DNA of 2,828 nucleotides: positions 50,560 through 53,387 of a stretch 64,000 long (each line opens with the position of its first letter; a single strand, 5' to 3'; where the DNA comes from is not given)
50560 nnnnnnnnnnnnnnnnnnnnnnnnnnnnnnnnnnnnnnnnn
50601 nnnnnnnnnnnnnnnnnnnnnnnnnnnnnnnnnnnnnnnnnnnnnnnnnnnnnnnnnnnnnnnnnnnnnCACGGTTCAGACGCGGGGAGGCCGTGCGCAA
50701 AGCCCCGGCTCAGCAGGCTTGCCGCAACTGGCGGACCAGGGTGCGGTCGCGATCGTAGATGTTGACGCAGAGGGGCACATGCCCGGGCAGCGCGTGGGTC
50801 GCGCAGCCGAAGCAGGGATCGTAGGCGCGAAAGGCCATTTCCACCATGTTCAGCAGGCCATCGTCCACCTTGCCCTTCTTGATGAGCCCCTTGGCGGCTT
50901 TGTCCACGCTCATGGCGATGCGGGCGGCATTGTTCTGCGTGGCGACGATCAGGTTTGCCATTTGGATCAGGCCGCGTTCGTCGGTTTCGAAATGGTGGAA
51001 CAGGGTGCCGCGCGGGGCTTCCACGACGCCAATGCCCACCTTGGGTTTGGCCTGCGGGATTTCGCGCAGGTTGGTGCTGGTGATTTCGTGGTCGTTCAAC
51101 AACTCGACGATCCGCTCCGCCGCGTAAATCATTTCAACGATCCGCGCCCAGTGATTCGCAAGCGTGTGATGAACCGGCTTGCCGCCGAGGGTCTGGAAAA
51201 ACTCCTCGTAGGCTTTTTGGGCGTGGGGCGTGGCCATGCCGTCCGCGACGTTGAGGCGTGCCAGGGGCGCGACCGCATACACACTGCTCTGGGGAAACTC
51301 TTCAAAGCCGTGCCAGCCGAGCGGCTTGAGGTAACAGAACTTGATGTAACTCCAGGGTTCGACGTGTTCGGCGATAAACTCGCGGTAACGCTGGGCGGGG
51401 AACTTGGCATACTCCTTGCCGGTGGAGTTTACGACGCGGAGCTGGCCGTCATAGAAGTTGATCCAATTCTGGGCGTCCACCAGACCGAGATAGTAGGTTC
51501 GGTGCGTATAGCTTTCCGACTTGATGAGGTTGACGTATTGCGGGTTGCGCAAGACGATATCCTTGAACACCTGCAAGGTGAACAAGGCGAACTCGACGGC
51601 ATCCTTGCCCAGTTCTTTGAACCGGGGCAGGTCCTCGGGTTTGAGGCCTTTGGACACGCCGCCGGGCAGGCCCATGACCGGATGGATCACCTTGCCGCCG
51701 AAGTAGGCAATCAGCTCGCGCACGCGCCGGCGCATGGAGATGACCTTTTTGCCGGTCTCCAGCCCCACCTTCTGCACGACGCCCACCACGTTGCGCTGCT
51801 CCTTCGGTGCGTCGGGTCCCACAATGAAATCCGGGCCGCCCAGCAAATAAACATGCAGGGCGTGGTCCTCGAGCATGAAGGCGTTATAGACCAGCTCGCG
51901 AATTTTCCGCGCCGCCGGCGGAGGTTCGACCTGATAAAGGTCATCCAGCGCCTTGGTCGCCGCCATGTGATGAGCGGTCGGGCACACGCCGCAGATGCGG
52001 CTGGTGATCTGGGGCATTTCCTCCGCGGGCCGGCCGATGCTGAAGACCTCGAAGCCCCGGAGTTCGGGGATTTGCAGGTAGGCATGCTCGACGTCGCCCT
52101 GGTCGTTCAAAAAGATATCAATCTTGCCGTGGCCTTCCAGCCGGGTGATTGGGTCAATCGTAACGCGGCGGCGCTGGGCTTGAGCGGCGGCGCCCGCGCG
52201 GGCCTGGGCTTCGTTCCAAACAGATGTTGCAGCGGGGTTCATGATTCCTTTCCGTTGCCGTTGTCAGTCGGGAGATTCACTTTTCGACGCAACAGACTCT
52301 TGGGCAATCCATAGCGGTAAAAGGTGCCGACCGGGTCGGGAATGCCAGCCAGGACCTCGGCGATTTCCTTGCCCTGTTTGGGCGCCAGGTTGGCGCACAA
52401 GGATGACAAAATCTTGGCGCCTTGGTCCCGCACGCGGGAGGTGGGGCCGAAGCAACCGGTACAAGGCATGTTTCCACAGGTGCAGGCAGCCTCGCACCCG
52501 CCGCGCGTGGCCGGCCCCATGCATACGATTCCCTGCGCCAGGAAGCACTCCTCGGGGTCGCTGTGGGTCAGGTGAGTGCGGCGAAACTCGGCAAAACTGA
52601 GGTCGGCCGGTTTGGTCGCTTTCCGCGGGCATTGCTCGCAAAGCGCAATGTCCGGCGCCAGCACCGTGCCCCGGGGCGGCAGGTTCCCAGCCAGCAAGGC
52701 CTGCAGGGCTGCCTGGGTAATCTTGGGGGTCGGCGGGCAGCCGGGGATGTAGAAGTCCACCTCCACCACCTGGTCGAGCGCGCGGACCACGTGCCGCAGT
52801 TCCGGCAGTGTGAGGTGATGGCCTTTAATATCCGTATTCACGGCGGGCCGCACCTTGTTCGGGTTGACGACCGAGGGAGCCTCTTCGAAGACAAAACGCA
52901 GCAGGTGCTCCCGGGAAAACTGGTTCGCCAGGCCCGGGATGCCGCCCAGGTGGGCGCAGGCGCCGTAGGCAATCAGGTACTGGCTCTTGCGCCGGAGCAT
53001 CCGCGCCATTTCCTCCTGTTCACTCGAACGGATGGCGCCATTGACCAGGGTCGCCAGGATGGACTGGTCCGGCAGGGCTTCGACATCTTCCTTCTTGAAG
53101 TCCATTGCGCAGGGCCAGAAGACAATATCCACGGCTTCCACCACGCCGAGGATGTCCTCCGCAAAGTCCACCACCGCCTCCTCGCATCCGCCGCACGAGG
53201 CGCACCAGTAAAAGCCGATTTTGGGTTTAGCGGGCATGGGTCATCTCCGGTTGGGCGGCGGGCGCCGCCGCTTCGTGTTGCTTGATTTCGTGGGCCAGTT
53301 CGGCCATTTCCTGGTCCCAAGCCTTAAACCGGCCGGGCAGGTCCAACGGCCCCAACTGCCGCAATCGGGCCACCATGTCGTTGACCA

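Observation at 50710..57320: Complete methanogen-type HdrABC-MvhADG electron-bifurcating hydrogenase operon in a glycan-degrading bacterium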

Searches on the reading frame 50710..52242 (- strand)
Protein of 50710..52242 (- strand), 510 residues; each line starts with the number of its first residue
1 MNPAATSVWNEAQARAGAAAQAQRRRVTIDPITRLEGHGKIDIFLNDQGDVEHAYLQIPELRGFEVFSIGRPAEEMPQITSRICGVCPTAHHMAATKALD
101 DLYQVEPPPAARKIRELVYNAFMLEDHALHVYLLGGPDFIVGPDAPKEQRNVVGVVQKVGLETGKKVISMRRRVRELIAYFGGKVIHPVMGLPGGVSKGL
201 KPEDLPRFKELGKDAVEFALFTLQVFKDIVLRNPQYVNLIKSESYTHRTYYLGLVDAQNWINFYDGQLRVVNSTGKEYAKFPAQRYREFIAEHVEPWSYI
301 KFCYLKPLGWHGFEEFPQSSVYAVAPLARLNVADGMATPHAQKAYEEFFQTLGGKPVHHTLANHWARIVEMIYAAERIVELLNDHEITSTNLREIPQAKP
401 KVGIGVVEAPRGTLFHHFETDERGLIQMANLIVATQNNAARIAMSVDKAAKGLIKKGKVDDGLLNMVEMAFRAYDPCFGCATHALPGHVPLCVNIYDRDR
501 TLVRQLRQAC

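Call 3: search_protein_families(library=pfam, proteins=[window:50710-52242:-])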
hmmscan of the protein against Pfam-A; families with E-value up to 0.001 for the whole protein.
window:50710-52242:- (510 aa): 1 family
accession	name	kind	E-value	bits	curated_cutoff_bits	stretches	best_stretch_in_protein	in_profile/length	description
PF00374.24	NiFeSe_Hases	-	2.1e-35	123.1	25.8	2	62-140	1-79/508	Nickel-dependent hydrogenase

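Call 4: search_protein_families(library=ncbifam, proteins=[window:50710-52242:-])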
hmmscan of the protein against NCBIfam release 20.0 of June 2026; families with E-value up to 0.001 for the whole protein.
window:50710-52242:- (510 aa): 9 families
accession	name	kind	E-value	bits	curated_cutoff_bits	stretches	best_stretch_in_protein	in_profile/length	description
NF041785.2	VhuA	equivalog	1.7e-118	395.8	800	1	26-455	3-418/418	F420-non-reducing hydrogenase Vhu subunit A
NF033181.1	NiFeSe_hydrog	equivalog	2.7e-53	181.6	600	3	25-150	2-126/507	nickel-dependent hydrogenase large subunit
NF045518.1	H2_NiFeSe_large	exception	8.6e-53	179.8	780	2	26-218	3-201/485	NiFeSe hydrogenase large subunit HysA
NF040828.1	sulfhyd_ShyA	equivalog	3.9e-50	171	700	2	27-229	3-197/415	NAD(P)-dependent hydrogenase/sulfhydrogenase 2 subunit alpha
TIGR03295.1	frhA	equivalog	7.4e-46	156.9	392.5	2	25-231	3-201/412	coenzyme F420 hydrogenase subunit alpha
NF040832.1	sulfhyd_HydA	equivalog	1e-41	143.4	880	1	27-484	5-423/426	NADPH-dependent hydrogenase/sulfhydrogenase 1 subunit alpha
NF007550.0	PRK10170.1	equivalog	7.1e-25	87.4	1101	2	20-147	12-139/597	Ni/Fe-hydrogenase large subunit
NF007778.0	PRK10467.1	equivalog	1.2e-24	86.6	969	1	24-179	2-160/567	hydrogenase 2 large subunit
NF041786.2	VhuU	equivalog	1.1e-08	34.7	70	1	459-485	3-29/45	F420-non-reducing hydrogenase selenoprotein subunit VhuU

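Call 9: find_related_loci(query=window:50710-52242:-, collection=genome_contigs, flank=8000)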
Query window:50710-52242:- (510 aa) in genome_contigs; peptide patterns used: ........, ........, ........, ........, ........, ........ (x = any residue, [..] = any of these).
600 stretches matched a pattern (row limit reached: there are more); 584 encode a relative of the query (tblastn E <= 1e-3); the best 80 are kept; 80 distinct loci.
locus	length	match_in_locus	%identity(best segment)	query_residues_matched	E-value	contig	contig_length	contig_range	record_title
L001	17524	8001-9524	83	1-508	0e+0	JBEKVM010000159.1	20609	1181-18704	MAG: Verrucomicrobiota bacterium isolate SPRUCE 604 SPRUCE_604_159, whole genome shotgun sequence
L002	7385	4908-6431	83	1-508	0e+0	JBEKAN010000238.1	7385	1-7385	MAG: Verrucomicrobiota bacterium isolate SPRUCE 113 SPRUCE_113_238, whole genome shotgun sequence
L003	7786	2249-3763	83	1-506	0e+0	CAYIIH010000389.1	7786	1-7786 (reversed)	MAG TPA_asm: uncultured Verrucomicrobiota bacterium isolate ERP119705_co20_532 genome assembly, contig: NODE_12404_lengt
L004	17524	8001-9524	82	1-508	0e+0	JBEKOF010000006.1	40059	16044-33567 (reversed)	MAG: Verrucomicrobiota bacterium isolate SPRUCE 434 SPRUCE_434_6, whole genome shotgun sequence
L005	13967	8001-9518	80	1-506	0e+0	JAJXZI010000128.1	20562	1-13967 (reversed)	MAG: bacterium isolate BP7.bin46 NODE_3718_length_20562_cov_1.439980, whole genome shotgun sequence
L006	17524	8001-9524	77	1-508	0e+0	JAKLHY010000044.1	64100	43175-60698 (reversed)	MAG: Verrucomicrobia bacterium isolate RA.bin74 RA.bin74_44, whole genome shotgun sequence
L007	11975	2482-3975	83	1-499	0e+0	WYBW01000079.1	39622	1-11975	MAG: Verrucomicrobiia bacterium isolate VER1 k127_270149, whole genome shotgun sequence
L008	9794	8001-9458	79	24-509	0e+0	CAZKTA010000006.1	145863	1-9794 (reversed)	MAG TPA_asm: uncultured Verrucomicrobiota bacterium isolate binchicken_co40_24 genome assembly, contig: NODE_132_length_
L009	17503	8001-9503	77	1-506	0e+0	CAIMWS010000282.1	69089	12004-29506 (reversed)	MAG: uncultured Verrucomicrobia bacterium isolate LaPlata_bin-2736 genome assembly, contig: bin-2736:282/561, whole geno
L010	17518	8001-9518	75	1-506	0e+0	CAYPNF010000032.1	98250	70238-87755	MAG TPA_asm: uncultured Verrucomicrobiota bacterium isolate SRP302447_co1_807 genome assembly, contig: NODE_745_length_9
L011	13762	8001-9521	74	1-508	0e+0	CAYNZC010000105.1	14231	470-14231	MAG TPA_asm: uncultured Verrucomicrobiota bacterium isolate SRP192927_co7_467 genome assembly, contig: NODE_8219_length_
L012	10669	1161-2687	74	1-509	0e+0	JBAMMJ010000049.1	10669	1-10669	MAG: Verrucomicrobiota bacterium isolate MAG28 ExploCarb_3808S_S2_1479_length_10669_cov_3, whole genome shotgun sequence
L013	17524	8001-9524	74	1-508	0e+0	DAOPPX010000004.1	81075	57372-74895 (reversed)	MAG TPA_asm: Verrucomicrobiota bacterium isolate AMR_MDS_1537 NODE_365_length_81075_cov_44.563898, whole genome shotgun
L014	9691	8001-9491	73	1-497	0e+0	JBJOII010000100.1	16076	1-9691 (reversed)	MAG: Verrucomicrobiota bacterium isolate sharkriverslough_2019_sw_WHONDRS-S19S_0042_F_bin.31 scaffold_535, whole genome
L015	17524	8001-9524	73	1-508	0e+0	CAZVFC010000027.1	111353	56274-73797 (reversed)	MAG TPA_asm: uncultured Verrucomicrobiota bacterium isolate binchicken_co66_227 genome assembly, contig: NODE_309_length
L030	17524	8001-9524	69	1-509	0e+0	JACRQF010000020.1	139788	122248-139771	MAG: Verrucomicrobia bacterium isolate NC_groundwater_2006_Pr3_S-0.65um_64_6 SR2-18-Sp65_coassembly_scaffold_267416, who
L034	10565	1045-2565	66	2-508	0e+0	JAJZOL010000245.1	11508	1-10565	MAG: bacterium isolate MAS4.bin79 NODE_6807_length_11508_cov_2.237501, whole genome shotgun sequence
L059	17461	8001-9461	66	22-508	0e+0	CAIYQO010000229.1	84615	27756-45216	uncultured bacterium isolate AlinenLipids_bin-0042 genome assembly, contig: bin-0042:229/318, whole genome shotgun seque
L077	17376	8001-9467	66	20-508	0e+0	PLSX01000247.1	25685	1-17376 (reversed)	MAG: Acidobacteria bacterium isolate bog_367 73.20120700_S1D.266_contig_46436, whole genome shotgun sequence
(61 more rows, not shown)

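Call 23: search_protein_families(library=pfam, proteins=[L034:2631-3089:+, L030:9546-10751:+, L059:375-2699:+, L077:12418-13572:+, L077:11183-12364:+, L077:13673-14071:+, L003:3897-4691:-], max_evalue=0.00001)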
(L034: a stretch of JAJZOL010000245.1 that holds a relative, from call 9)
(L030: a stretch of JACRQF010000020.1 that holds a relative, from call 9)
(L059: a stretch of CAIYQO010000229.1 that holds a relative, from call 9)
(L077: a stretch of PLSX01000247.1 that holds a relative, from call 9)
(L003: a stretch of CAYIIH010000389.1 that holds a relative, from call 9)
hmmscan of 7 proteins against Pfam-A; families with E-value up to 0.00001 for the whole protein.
L034:2631-3089:+ (152 aa): 1 family
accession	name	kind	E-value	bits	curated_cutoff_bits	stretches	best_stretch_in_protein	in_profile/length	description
PF01750.23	HycI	-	8.3e-11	42.3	23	1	34-144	17-128/130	Hydrogenase maturation protease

L030:9546-10751:+ (401 aa): 4 families
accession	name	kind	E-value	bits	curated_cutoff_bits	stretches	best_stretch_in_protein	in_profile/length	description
PF02754.22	CCG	-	2.8e-22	79.1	20.6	2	283-367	1-78/85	Cysteine-rich domain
PF13183.11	Fer4_8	-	2.4e-09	38.1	27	1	29-90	2-68/68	4Fe-4S dicluster domain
PF13534.11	Fer4_17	-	2.3e-08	34.9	22.2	1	31-90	1-60/61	4Fe-4S dicluster domain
PF13187.11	Fer4_9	-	1.9e-06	28.2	27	1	32-89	2-50/52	4Fe-4S dicluster domain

L059:375-2699:+ (774 aa): 5 families
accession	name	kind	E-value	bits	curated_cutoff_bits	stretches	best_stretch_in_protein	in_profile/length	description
PF22521.2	HypF_C_2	-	9e-73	245.4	27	1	529-760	1-241/241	Carbamoyltransferase, Kae1-like Domain, second subdomain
PF01300.24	Sua5_yciO_yrdC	-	2.2e-42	145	25.1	1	238-410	2-177/178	Telomere recombination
PF07503.17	zf-HYPF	-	1.3e-34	118.1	23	2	185-217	1-33/34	HypF finger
PF17788.7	HypF_C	-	2.2e-32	112.1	23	1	426-520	4-99/99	HypF Kae1-like domain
PF00708.24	Acylphosphatase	-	2.2e-16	60.3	22.5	1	34-105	2-73/85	Acylphosphatase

L077:12418-13572:+ (384 aa): 2 families
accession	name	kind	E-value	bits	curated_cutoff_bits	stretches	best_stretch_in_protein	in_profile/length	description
PF02769.27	AIRS_C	-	1.7e-31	110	23.1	1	210-356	1-149/156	AIR synthase related protein, C-terminal domain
PF00586.29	AIRS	-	8.5e-24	84.6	24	1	87-198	3-112/112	AIR synthase related protein, N-terminal domain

L077:11183-12364:+ (393 aa): 1 family
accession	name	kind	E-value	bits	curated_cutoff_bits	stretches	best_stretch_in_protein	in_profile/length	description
PF01924.21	HypD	-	1e-151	505.5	25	1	34-380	3-351/351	Hydrogenase formation hypA family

L077:13673-14071:+ (132 aa): 1 family
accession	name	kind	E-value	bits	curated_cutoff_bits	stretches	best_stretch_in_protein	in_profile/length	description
PF01155.25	HypA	-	7e-30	103.8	28.9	1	5-116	1-112/112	Hydrogenase/urease nickel incorporation, metallochaperone, hypA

L003:3897-4691:- (264 aa): 1 family
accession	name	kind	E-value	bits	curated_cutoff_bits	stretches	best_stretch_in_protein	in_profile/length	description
PF02492.25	cobW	-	5.3e-23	82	20.7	1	76-237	2-179/180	CobW/HypB/UreG, nucleotide-binding domain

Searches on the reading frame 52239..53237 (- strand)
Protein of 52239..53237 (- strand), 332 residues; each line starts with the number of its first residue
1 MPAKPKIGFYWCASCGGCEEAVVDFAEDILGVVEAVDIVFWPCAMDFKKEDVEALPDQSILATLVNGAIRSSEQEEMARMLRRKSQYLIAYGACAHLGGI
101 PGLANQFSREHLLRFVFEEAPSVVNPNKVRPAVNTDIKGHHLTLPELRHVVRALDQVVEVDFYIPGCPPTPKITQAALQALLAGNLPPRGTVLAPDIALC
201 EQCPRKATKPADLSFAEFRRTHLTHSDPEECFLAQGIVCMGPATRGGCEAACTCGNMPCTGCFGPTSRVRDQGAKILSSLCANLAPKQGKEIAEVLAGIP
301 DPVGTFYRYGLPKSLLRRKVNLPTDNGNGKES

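Call 3: search_protein_families(library=pfam, proteins=[window:52239-53237:-])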
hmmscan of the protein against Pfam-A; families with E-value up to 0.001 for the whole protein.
window:52239-53237:- (332 aa): 1 family
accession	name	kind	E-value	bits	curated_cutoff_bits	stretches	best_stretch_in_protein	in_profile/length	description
PF01058.29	Oxidored_q6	-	7.6e-23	81.1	27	1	15-180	1-127/128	NADH ubiquinone oxidoreductase, 20 Kd subunit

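Call 4: search_protein_families(library=ncbifam, proteins=[window:52239-53237:-])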
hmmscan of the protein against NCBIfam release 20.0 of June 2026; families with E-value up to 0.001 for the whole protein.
window:52239-53237:- (332 aa): 16 families
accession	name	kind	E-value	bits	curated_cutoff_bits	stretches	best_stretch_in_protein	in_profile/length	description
NF045875.1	F420_non_VhuG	exception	2.7e-58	197.5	450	1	1-320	1-285/286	F420-non-reducing hydrogenase subunit VhuG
NF040836.1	sulfhyd_HydD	equivalog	5.6e-19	68.3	500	1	4-133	5-127/261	NADPH-dependent hydrogenase/sulfhydrogenase 1 subunit delta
NF040831.1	sulfhyd_ShyD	equivalog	1.1e-17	64.4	460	2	6-120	2-109/240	NAD(P)-dependent hydrogenase/sulfhydrogenase 2 subunit delta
TIGR03294.1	FrhG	equivalog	1.8e-12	47.5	245.5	2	5-102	2-95/228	coenzyme F420 hydrogenase subunit gamma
TIGR01957.1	nuoB_fam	subfamily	3.7e-09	36.6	142.7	1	148-179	105-136/145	NADH-quinone oxidoreductase subunit B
NF005012.1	PRK06411.1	subfamily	5.2e-09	35.9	116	1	149-181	122-154/166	NADH-quinone oxidoreductase subunit NuoB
NF011394.0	PRK14819.1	equivalog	2.3e-06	27.4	312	1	149-181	120-152/264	NADH-quinone oxidoreductase subunit B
NF011391.0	PRK14816.1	equivalog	4.6e-06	26.3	283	1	148-173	140-165/196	NADH-quinone oxidoreductase subunit B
NF011395.0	PRK14820.1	equivalog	1.2e-05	25.1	263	1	150-173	122-145/180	NADH-quinone oxidoreductase subunit B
NF011393.0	PRK14818.1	equivalog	1.5e-05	24.6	255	1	150-175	120-145/173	NADH dehydrogenase subunit B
NF011390.0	PRK14815.1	equivalog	3.3e-05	23.3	281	0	150-179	122-151/183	NADH dehydrogenase subunit B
NF011388.0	PRK14813.1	equivalog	4.7e-05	23.3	294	1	149-173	117-141/189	NADH dehydrogenase subunit B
NF011392.0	PRK14817.1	equivalog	6.6e-05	22.7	271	1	150-173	125-148/182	NADH-quinone oxidoreductase subunit B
NF009808.0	PRK13292.1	equivalog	0.00018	19.5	1156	1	149-175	113-139/791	NADH-quinone oxidoreductase subunit B/C/D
NF011389.0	PRK14814.1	equivalog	0.00021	21.1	285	0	150-179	122-151/186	NADH dehydrogenase subunit B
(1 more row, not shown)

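Call 58: search_solved_structures(query=window:52239-53237:-, show_alignments=2, max_evalue=1e-10)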
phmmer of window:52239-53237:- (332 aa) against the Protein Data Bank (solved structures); distinct sequences matched with E-value up to 1e-10: 8.
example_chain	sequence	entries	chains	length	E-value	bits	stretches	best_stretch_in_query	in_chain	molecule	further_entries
5odc_E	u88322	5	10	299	2.5e-62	214.5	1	6-316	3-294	Methyl-viologen reducing hydrogenase subunit G | Methyl-viologen reducing hydrogenase, subunit G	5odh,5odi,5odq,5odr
9sw2_E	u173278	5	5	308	5.4e-59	203.5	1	2-320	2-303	F420-non-reducing hydrogenase subunit G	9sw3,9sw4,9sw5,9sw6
9sfi_I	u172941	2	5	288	1.8e-55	191.9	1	3-321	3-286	F420-non-reducing hydrogenase small subunit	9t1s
7t2r_E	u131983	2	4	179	9.5e-23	84.3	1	3-188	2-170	NiFe hydrogenase small subunit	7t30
5xf9_C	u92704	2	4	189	5.7e-17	65.3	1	2-187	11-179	NAD-reducing hydrogenase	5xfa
9e15_A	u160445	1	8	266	3.2e-15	59.6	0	4-132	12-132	Sulfhydrogenase 1 subunit delta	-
9nez_A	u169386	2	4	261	4e-15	59.3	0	4-132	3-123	Sulfhydrogenase 1 subunit delta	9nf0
9e1j_A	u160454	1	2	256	4.6e-15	59.1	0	4-132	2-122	Sulfhydrogenase 1 subunit delta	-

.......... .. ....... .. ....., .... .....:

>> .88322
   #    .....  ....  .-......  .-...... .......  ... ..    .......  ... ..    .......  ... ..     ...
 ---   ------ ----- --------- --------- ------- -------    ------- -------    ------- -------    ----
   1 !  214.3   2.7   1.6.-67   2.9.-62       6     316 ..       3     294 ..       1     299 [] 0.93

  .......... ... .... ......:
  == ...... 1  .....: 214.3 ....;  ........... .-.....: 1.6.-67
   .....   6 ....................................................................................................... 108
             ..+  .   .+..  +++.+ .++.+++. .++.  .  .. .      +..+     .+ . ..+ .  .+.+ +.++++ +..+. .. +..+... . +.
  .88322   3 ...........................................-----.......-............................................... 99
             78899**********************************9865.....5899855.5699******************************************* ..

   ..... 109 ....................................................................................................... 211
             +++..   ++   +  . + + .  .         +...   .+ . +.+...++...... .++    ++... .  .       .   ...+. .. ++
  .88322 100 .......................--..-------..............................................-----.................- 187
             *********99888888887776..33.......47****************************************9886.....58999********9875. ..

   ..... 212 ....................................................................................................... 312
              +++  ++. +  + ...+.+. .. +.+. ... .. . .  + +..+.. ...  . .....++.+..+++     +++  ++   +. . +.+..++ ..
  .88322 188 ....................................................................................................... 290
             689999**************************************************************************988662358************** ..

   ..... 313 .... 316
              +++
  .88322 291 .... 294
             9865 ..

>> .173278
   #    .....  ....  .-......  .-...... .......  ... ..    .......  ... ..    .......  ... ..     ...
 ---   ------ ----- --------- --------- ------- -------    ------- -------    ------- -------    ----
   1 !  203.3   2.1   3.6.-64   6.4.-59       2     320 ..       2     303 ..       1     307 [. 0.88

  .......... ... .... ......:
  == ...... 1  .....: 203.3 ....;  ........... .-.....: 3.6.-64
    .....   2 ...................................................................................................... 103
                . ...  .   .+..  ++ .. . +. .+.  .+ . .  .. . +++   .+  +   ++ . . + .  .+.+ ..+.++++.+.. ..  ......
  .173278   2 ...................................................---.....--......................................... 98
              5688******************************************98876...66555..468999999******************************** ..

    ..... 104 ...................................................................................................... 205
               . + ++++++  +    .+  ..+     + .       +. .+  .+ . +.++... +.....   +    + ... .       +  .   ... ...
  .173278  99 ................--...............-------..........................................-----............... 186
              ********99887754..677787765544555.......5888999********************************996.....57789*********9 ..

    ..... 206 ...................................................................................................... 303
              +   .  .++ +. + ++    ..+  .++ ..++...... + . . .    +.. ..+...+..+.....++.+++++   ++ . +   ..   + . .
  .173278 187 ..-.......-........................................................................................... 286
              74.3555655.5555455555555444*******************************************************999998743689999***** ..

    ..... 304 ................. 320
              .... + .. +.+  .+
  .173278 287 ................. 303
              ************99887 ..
